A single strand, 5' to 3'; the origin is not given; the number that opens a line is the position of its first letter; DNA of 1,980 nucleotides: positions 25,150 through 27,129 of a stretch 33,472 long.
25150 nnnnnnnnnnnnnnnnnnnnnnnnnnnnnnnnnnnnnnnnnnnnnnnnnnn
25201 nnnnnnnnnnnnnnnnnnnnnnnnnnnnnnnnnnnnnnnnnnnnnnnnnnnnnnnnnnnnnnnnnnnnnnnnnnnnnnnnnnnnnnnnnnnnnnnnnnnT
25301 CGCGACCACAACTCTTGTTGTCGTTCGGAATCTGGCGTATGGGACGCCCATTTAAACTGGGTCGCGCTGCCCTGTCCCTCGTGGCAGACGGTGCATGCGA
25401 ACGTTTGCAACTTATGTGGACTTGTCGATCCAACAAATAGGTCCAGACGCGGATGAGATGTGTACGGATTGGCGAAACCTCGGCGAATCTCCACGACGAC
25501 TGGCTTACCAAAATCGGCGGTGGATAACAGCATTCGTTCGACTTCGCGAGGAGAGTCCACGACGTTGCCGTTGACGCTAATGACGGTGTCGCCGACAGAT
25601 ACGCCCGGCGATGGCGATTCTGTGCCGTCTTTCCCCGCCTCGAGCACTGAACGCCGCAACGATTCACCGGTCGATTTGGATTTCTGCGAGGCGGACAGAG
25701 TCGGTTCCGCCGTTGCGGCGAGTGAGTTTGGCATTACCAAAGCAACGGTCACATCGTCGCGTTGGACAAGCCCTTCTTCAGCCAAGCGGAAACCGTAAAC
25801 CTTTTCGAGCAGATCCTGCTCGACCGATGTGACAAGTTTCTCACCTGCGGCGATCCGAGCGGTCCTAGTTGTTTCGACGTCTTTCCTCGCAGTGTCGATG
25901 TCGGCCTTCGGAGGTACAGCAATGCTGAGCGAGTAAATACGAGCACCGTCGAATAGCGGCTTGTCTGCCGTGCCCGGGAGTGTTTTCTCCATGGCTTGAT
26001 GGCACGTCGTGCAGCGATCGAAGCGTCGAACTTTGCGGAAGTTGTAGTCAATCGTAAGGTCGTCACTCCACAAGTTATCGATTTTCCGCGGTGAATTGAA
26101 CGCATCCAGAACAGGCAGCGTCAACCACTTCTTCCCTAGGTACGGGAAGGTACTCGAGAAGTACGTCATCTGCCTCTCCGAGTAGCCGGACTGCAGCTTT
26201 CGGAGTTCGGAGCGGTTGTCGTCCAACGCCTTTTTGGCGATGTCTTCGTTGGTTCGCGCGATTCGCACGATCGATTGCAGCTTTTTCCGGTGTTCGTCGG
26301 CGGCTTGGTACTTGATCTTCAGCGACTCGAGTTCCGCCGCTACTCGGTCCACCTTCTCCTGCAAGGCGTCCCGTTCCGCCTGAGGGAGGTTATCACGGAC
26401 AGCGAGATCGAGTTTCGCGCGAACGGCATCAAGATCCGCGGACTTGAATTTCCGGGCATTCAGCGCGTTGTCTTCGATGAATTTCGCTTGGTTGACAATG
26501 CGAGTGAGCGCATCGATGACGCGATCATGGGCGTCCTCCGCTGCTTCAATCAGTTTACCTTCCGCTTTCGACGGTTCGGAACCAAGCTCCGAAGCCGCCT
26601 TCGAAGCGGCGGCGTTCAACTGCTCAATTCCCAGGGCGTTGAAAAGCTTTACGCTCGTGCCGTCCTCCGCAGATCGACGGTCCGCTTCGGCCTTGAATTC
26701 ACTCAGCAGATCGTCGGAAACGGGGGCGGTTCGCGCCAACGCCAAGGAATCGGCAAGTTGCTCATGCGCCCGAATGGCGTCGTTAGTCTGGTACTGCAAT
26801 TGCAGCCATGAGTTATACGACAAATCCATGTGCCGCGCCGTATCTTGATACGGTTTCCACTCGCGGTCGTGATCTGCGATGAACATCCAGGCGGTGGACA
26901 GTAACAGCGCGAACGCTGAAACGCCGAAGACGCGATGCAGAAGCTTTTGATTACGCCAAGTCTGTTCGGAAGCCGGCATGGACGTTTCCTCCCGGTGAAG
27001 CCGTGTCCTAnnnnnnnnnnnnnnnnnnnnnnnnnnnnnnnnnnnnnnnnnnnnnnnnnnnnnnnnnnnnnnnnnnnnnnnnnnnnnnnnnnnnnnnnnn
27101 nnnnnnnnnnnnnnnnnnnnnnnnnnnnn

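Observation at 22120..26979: A 1619-aa octahaem cytochrome c with an N-terminal anchor, long coiled-coil and PDZ-like domain sits where cytochrome c1/f would be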

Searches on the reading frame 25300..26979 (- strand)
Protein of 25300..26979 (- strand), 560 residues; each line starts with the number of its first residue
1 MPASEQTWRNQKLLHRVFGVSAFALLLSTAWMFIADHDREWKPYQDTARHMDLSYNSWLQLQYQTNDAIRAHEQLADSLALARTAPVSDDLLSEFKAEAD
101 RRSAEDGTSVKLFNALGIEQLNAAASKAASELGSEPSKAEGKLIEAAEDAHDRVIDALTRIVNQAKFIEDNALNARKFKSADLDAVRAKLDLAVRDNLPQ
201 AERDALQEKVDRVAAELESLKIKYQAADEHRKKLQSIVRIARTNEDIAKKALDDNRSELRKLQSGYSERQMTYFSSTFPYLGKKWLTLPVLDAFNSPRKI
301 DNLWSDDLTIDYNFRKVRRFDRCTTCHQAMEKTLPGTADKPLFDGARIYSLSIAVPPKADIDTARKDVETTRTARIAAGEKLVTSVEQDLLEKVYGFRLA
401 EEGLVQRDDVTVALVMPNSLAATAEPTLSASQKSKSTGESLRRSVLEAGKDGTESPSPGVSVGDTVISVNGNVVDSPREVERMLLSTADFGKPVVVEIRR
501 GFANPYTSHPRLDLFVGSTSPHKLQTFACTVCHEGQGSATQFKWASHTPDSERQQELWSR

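Call 52: predict_structure(alignment_id=A3)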
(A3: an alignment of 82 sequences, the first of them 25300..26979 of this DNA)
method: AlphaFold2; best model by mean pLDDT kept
length: 560 residues; sequences in the alignment: 82
mean_pLDDT: 87.1   pTM: 0.75
mean pLDDT of the five models: 87.1, 85.1, 84.4, 83.2, 81.3
residues with pLDDT >= 90: 329; 70-90: 167; 50-70: 54; < 50: 10
segments of 3 or more residues with pLDDT < 50: 448-452, 544-547
pLDDT, mean of each block of 10 residues (from residue 1): 63 91 93 84 88 93 82 92 96 97 94 97 97 92 95 98 98 98 97 96 97 97 97 98 96 91 89 89 85 75 75 78 79 82 88 94 96 96 93 96 92 94 86 71 60 73 95 95 93 93 82 68 70 55 53 65
secondary structure, 60 per line:
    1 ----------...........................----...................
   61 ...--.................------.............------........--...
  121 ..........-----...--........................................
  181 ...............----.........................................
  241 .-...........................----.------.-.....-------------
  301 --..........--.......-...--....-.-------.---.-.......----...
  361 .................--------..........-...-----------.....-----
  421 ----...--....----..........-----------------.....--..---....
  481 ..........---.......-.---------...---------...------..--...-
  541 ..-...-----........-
elements in order: H11-37 H42-63 H66-82 H89-101 H108-115 H118-130 H141-195 H200-241 H243-269 H283-287 E303-312 E315-321 H328-331 E347-353 H358-377 H386-395 E397-399 E411-415 E425-427 H430-433 H438-447 E465-469 H477-490 E494-500 H552-559

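Call 56: fold_search(model_id=the predicted structure, library=pdb)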
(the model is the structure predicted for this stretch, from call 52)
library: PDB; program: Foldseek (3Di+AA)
matches with E <= 10: 1056; with E <= 0.001: 0
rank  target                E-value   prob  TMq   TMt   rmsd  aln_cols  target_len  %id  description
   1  2v0o_C                2.1e-02  1.00  0.18  0.35  29.1       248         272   12  FCHO2 F-BAR domain (released 2007-06-26)
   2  6h2d_P                2.2e-02  0.97  0.16  0.31  15.7       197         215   12  Structure of the soluble AhlC of the tripartite alpha-pore forming toxin, AHL, from Aeromonas hydrophila. (released 2019-07-10)
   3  2v0o_B                3.3e-02  0.99  0.17  0.32  29.1       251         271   11  FCHO2 F-BAR domain (released 2007-06-26)
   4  6h2d_S                4.2e-02  1.00  0.18  0.41  15.8       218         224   10  Structure of the soluble AhlC of the tripartite alpha-pore forming toxin, AHL, from Aeromonas hydrophila. (released 2019-07-10)
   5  2v0o_A                4.7e-02  0.99  0.17  0.32  27.6       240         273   11  FCHO2 F-BAR domain (released 2007-06-26)
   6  3syv_H                4.9e-02  0.96  0.15  0.30  22.6       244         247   15  Crystal structure of mPACSIN 3 F-BAR domain mutant (released 2012-05-16)
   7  1qoy                  4.9e-02  0.47  0.13  0.18  24.2       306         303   11  E.coli Hemolysin E (HlyE, ClyA, SheA) (released 2000-01-23)
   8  6h2e_Q                5.9e-02  0.90  0.16  0.30  24.5       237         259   13  Structure of the soluble AhlC of the tripartite alpha-pore forming toxin, AHL, from Aeromonas hydrophila. (released 2019-07-10)
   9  6r1j_D                5.9e-02  0.80  0.15  0.28  23.3       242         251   12  Structure of the soluble AhlC triple head mutant of the tripartite alpha-pore forming toxin, AHL, from Aeromonas hydro (released 2019-07-10)
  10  6r1j_J                6.2e-02  0.80  0.16  0.29  25.9       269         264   12  Structure of the soluble AhlC triple head mutant of the tripartite alpha-pore forming toxin, AHL, from Aeromonas hydro (released 2019-07-10)
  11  2eaq                  6.8e-02  1.00  0.13  0.72   8.4       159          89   12  Crystal structure of PDZ domain of KIAA0858 (LIM), MS0793 from Homo sapiens (released 2007-07-31)
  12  4pho_C                6.8e-02  0.47  0.12  0.19  24.0       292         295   11  ClyA CC6/264 ox (2-303) (released 2014-09-24)
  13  4tql_A                7.2e-02  0.60  0.12  0.23  30.9       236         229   14  Computationally designed three helix bundle (released 2014-10-15)
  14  3caz_B                7.5e-02  0.96  0.13  0.31  17.9       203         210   14  Crystal structure of a BAR protein from Galdieria sulphuraria (released 2008-03-04)
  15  8f7n                  7.5e-02  0.51  0.10  0.15  32.4       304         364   12  Crystal structure of chemoreceptor McpZ ligand sensing domain (released 2023-07-05)
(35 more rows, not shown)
